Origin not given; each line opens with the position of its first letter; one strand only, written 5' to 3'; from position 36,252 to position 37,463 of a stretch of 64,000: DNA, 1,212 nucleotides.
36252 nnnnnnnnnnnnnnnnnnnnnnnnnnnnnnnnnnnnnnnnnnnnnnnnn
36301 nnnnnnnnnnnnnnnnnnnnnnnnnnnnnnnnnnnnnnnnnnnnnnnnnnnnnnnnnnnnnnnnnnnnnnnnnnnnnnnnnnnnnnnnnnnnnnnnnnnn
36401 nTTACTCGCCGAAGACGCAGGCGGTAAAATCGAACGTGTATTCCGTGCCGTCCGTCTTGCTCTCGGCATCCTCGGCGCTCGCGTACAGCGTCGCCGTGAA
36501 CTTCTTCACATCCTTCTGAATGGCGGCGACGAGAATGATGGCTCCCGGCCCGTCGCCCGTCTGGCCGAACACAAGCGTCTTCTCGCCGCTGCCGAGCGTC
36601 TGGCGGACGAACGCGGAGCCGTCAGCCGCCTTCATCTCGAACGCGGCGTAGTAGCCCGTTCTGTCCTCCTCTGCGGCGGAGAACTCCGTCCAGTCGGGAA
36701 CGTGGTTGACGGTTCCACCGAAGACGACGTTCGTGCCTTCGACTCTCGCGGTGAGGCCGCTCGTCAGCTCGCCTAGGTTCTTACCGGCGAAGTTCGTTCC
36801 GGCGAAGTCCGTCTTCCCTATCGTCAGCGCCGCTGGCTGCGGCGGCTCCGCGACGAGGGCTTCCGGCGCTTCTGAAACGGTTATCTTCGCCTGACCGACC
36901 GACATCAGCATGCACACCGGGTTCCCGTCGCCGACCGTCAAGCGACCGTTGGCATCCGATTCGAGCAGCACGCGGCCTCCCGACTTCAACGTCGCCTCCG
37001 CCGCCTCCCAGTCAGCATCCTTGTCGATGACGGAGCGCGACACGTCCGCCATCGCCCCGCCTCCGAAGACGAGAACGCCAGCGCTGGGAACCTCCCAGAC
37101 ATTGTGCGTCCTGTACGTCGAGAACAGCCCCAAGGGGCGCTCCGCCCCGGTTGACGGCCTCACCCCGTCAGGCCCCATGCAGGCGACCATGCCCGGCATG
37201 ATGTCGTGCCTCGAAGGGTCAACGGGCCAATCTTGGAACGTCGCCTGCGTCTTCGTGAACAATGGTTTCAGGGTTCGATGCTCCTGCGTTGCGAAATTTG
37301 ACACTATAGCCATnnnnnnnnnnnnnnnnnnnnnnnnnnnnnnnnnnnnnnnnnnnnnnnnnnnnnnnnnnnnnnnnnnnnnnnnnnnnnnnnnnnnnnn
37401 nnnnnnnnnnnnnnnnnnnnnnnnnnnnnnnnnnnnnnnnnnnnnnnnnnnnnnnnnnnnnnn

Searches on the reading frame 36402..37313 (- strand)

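Call 96: search_protein_families(library=pfam, proteins=[window:36402-37313:-], max_evalue=0.01)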
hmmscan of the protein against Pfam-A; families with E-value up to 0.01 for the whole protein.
window:36402-37313:- (303 aa): 1 family
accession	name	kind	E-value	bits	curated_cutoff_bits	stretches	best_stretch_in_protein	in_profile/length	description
PF23968.1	Phage_cement_3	-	4.4e-09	36.8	27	1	10-139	10-151/176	Phage cement protein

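Call 97: search_protein_families(library=phrogs, proteins=[window:36402-37313:-], max_evalue=0.001)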
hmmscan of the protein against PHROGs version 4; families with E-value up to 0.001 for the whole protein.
window:36402-37313:- (303 aa): 1 family
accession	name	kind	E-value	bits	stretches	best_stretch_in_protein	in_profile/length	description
phrog_2783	-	unknown function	7.7e-11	43.2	1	10-148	11-164/180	-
